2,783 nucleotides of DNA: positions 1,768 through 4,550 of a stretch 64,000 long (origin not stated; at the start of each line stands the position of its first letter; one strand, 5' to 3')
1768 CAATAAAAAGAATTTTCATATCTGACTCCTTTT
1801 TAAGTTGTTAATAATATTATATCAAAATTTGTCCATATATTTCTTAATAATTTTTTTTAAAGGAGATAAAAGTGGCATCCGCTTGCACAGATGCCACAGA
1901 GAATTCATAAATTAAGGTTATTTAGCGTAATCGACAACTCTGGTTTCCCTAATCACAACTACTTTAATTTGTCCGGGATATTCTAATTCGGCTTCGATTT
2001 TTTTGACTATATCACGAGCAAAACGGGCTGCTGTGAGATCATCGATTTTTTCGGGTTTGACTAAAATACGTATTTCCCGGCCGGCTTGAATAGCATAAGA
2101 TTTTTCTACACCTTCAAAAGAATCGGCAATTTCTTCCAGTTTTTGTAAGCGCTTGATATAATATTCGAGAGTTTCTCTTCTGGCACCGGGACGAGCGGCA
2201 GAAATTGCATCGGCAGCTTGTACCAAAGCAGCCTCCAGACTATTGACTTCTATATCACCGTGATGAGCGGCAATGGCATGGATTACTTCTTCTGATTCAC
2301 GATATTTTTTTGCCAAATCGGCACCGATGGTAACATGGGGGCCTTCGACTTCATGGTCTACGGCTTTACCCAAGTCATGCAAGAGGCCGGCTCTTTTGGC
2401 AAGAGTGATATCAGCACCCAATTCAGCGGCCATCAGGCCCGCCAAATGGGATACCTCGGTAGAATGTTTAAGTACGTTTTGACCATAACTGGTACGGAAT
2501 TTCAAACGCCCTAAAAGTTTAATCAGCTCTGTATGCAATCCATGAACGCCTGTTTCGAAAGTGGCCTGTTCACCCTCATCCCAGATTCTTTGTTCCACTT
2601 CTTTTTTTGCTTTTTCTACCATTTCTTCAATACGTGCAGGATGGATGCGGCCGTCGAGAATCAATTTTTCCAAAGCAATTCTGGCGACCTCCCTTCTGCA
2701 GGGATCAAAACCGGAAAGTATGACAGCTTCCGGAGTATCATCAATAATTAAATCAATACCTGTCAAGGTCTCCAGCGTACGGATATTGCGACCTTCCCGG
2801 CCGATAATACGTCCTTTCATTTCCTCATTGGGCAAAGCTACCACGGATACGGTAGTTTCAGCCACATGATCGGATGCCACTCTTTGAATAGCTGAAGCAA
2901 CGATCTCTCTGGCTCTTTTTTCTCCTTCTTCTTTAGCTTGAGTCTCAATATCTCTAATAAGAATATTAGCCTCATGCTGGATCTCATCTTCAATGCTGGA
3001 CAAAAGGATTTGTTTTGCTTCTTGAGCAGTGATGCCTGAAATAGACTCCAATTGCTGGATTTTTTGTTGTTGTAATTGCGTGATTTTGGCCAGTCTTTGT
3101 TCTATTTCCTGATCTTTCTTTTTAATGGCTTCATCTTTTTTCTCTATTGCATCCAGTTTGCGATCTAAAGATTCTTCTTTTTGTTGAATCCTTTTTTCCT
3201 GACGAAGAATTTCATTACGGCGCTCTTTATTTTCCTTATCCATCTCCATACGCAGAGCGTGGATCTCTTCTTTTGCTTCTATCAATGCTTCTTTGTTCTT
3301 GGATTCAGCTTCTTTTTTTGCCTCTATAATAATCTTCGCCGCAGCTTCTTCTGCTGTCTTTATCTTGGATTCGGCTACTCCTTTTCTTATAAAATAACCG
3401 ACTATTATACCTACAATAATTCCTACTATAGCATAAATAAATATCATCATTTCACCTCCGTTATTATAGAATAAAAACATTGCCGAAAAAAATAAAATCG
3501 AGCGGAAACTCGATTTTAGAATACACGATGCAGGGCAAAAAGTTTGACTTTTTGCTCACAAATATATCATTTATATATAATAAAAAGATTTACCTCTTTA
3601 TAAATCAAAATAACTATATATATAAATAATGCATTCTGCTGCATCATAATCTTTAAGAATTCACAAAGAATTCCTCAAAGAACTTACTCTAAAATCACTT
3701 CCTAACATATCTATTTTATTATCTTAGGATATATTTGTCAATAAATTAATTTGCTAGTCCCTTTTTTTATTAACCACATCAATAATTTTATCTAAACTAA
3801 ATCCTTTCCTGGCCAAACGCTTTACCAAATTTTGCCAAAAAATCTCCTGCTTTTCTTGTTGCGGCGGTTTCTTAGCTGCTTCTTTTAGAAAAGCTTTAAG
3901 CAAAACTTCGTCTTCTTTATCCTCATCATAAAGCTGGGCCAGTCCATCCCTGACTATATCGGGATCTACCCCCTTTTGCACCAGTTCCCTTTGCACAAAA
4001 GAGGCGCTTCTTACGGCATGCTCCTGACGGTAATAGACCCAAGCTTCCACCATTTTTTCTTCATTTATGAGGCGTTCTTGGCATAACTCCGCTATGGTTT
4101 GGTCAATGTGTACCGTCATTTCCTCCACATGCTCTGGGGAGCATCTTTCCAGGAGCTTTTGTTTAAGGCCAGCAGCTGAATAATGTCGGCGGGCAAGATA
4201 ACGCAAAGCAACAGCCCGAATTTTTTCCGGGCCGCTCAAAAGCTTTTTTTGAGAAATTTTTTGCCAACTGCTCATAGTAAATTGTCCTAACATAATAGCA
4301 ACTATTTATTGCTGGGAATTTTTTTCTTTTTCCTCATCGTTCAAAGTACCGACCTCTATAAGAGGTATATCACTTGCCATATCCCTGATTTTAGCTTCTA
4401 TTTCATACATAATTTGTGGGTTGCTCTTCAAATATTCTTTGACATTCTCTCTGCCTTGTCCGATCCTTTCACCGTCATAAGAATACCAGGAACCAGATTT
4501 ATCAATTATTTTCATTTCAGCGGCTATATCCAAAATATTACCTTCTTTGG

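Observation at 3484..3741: Unannotated ~220-nt multi-stem RNA with its own promoter and terminator directly upstream of RNase Y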

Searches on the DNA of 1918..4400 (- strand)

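Call 3: search_rna_families(source=window, start=3000, end=4400, threshold=evalue, max_evalue=10, show_alignments=3)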
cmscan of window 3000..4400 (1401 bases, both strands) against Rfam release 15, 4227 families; matches with E-value up to 10: 7.
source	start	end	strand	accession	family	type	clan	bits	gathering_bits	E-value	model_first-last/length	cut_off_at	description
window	3669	3733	-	RF00539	snoMe28S-Cm788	Gene; snRNA; snoRNA; CD-box;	-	21.5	45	6.6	1-74/74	no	Small nucleolar RNA Me28S-Cm788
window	3488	3554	-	RF02651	SorY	Gene; sRNA;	-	18.9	111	0.53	1-83/83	no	Singlet oxygen resistance RNA Y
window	3877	3934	-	RF02539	SNOR75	Gene; snRNA; snoRNA; CD-box;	-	17.9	50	3.2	1-87/87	no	Plant small nucleolar RNA SNOR75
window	3631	3685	-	RF00526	snoMe28S-U3344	Gene; snRNA; snoRNA; CD-box;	-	17.7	50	8.6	1-83/83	no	Small nucleolar RNA Me28S-U3344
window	3488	3596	-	RF00077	SraB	Gene; sRNA;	-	14.7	130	5.5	1-169/169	no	SraB RNA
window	3157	3217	-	RF01962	RMST_1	Gene; lncRNA;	-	11.9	40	9.3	1-61/61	no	Rhabdomyosarcoma 2 associated transcript conserved region 1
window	3554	3593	-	RF02933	ARRPOF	Gene; sRNA;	-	11.5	127.2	6.8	1-256/256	no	ARRPOF RNA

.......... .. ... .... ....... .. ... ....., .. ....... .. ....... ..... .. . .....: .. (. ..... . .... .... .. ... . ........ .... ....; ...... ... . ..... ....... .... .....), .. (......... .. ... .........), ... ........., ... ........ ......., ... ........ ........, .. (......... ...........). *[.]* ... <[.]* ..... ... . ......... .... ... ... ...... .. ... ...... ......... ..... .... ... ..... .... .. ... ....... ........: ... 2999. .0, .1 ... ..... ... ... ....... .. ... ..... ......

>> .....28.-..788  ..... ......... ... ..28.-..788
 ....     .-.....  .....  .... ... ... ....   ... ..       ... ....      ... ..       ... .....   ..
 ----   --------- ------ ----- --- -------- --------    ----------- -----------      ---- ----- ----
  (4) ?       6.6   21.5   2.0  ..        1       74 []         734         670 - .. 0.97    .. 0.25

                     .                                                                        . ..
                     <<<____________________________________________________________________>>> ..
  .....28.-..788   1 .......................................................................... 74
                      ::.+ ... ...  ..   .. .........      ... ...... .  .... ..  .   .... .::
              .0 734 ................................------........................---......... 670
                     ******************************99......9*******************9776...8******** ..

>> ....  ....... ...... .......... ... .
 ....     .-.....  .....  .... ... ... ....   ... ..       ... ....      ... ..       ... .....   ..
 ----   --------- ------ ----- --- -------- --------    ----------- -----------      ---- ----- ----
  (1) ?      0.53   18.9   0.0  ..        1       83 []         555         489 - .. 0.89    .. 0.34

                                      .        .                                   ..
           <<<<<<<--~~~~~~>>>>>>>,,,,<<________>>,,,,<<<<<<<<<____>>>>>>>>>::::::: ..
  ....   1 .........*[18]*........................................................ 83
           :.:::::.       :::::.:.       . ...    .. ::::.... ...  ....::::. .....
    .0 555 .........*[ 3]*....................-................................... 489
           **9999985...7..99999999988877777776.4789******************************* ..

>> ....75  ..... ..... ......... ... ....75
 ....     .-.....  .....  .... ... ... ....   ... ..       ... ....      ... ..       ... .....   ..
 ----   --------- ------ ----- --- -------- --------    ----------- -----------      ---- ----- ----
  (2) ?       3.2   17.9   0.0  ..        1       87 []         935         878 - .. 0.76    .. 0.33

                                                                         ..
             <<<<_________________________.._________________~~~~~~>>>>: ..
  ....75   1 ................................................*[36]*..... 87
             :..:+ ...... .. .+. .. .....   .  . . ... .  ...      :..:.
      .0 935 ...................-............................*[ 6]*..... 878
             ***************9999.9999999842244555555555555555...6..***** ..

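Call 44: search_rna_families(sources=[L001, L002, L003, L004, L006, L010, L018, L024, L032, L040, L049, L052, L088, L095, L120, L134, L140, L161, L163, L166], threshold=gathering)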
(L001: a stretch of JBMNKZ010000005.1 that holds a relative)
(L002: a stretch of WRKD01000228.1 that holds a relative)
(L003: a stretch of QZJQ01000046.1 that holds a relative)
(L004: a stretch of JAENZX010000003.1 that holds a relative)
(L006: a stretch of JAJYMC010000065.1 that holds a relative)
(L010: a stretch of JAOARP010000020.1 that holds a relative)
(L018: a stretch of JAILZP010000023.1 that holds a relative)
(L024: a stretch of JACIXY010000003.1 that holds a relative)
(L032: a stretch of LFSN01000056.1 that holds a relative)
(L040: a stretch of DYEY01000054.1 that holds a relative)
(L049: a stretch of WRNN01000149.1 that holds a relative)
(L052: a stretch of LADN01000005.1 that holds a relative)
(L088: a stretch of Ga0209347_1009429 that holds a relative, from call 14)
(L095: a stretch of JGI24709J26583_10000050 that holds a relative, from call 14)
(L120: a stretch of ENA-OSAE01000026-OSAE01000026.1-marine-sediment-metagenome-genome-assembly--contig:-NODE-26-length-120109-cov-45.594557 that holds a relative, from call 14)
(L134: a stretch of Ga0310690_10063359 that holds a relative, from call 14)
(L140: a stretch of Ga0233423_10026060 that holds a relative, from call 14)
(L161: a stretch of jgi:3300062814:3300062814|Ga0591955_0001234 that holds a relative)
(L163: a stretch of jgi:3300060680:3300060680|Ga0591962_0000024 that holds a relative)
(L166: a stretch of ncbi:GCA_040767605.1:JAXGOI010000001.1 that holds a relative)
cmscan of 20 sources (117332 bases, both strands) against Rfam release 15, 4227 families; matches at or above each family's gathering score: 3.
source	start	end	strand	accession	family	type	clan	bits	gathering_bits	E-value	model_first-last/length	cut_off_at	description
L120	612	696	-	RF00005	tRNA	Gene; tRNA;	CL00001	58.6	29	7.8e-10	1-71/71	no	tRNA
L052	5736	5893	-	RF01731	TwoAYGGAY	Cis-reg;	CL00106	50.4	43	5.5e-05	1-168/168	no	TwoAYGGAY RNA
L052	124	282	-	RF01731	TwoAYGGAY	Cis-reg;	CL00106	48.5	43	0.00015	1-168/168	no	TwoAYGGAY RNA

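Call 74: build_rna_model(alignment_id=A1, structure=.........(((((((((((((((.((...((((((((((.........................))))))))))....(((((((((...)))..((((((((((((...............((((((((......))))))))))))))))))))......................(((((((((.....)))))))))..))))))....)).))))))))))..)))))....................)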
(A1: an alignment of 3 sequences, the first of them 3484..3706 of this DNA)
Model R1 built from alignment A1 (3 sequences, 254 columns); structure: as given.
model positions 230; base pairs 65; branch points 3; effective number of sequences 1.35; information 0.591 bits per position. Calibrated on 0.2 Mb of random sequence (short: E-values are rough).
structure used (alignment columns):
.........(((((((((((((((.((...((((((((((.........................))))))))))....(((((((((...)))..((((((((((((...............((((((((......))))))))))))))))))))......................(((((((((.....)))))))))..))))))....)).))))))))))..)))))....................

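Call 75: search_with_rna_model(model_id=R1, sources=[window, L001, L002, L003, L004, L006, L010, L012, L014, L015, L018, L020, L024, L029, L030, L032, L035, L037, L040, L044, L047, L048, L049, L050, L052, L056, L059, L081, L082, L083, L084, L088, L095, L120, L134, L136, L140, L141, L148, L161, L163, L164, L165, L166, L167, L168, L169, L170], max_evalue=1, make_alignment=true)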
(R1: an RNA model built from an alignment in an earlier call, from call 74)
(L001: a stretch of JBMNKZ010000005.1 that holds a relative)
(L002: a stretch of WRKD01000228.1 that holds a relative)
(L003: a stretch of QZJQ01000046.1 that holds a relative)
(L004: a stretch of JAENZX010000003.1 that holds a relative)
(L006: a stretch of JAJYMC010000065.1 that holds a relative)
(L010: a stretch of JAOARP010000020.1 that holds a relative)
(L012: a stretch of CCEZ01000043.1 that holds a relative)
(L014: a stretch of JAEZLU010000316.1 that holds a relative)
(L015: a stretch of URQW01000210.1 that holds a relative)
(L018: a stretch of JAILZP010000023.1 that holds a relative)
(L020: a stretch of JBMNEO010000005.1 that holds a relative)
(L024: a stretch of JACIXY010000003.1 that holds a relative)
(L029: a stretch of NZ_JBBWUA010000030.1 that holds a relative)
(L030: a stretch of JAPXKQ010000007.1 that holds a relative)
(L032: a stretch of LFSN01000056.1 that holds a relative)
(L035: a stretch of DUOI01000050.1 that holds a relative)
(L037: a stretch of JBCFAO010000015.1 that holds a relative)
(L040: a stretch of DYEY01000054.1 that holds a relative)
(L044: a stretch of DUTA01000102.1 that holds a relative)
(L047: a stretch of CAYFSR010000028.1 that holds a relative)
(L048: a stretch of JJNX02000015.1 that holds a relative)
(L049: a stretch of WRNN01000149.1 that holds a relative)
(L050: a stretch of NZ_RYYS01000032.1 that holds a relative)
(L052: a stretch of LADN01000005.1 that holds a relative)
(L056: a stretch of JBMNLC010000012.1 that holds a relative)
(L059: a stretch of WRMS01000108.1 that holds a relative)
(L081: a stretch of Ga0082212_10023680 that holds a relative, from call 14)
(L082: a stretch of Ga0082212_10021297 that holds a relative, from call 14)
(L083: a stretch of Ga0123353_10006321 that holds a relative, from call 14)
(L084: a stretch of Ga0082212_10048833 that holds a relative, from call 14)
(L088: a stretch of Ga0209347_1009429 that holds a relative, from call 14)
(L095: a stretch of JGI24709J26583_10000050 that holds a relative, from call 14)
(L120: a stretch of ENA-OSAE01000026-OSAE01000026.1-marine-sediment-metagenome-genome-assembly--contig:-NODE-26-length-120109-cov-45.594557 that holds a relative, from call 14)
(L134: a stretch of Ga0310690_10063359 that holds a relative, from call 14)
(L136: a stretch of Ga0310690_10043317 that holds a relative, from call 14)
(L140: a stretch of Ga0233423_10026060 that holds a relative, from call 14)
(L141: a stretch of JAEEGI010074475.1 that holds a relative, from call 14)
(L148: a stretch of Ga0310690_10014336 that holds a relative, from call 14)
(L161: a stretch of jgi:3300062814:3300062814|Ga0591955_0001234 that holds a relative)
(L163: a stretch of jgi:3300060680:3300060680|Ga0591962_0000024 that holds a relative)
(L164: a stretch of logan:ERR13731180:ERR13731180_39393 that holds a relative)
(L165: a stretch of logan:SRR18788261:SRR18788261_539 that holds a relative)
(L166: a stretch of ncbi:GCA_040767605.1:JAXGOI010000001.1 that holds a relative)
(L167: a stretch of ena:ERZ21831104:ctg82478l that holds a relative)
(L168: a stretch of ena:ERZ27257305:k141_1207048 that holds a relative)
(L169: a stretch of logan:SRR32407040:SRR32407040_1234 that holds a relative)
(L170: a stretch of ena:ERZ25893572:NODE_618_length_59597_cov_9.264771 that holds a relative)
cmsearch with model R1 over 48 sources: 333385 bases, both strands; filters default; matches with E-value up to 1: 16.
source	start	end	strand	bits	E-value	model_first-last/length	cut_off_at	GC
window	3489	3710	-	214.8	3e-54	1-230/230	no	0.26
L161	1736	1963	+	207.7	2.3e-52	1-230/230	no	0.32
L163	1724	1960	+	184.9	2.4e-46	1-230/230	no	0.27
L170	1756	1956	+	29.1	3.3e-05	1-230/230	no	0.35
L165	1422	1632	+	24.8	0.00045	1-230/230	no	0.33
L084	1208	1392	+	21.8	0.0028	1-230/230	no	0.28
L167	1770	1967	+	19.9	0.0087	1-230/230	no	0.29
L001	2832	2907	+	18.1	0.025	1-230/230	no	0.32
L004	2866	2930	+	16.6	0.065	1-230/230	no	0.28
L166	1860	1962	+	16.2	0.079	1-230/230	no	0.28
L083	1259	1421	+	15.3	0.14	1-230/230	no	0.3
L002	2906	2975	+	14.1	0.29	1-230/230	no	0.27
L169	1606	1789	-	13.5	0.41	1-230/230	no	0.33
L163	1927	1988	-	12.9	0.6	1-230/230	no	0.26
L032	2905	2955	+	12.4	0.84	1-230/230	no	0.51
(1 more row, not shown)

Alignment A4: 16 matches aligned to the model, 316 columns, each read 5' to 3' on its own strand. Consensus structure (alignment columns), stored with it:
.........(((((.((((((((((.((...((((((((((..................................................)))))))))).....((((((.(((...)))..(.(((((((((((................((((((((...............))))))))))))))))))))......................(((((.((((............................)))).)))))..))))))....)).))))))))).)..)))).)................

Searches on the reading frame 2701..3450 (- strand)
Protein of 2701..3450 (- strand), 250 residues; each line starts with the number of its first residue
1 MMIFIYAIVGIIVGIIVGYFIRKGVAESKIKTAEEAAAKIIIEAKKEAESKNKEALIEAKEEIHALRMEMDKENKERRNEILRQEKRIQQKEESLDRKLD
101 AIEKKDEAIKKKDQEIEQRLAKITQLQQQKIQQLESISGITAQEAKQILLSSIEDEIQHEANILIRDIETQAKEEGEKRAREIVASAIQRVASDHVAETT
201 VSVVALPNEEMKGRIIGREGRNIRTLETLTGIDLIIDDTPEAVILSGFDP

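Call 14: find_related_loci(query=window:2701-3450:-, collection=metagenome_contigs, flank=1500)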
Query seq(250 aa) (250 aa) in metagenome_contigs; peptide patterns used: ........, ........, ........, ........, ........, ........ (x = any residue, [..] = any of these).
600 stretches matched a pattern (row limit reached: there are more); 565 encode a relative of the query (tblastn E <= 1e-3); the best 80 are kept; 80 distinct loci.
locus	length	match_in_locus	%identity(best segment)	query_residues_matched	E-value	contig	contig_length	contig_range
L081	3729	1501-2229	72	8-250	2e-114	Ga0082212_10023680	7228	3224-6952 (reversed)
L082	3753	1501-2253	73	1-250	2e-107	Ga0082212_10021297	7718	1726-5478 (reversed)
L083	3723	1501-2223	73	10-250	3e-106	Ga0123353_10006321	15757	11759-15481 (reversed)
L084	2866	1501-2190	77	21-250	7e-107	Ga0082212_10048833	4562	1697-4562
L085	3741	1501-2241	65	4-250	3e-102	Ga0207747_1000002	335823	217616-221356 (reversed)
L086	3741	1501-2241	65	4-250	3e-102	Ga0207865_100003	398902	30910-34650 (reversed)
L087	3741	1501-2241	64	4-250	1e-101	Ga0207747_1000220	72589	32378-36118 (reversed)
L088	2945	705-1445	64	3-250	5e-102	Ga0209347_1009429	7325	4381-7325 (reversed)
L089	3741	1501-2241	62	4-250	5e-98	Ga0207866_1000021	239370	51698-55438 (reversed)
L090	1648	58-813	62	2-250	9e-104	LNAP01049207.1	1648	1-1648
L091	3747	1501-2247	62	1-250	3e-96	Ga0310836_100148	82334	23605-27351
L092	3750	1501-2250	58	1-250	9e-95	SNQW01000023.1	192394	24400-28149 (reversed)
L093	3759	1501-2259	59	1-250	3e-94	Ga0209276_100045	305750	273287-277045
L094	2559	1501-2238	60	5-250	9e-96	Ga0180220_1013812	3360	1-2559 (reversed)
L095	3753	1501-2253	59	3-250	7e-94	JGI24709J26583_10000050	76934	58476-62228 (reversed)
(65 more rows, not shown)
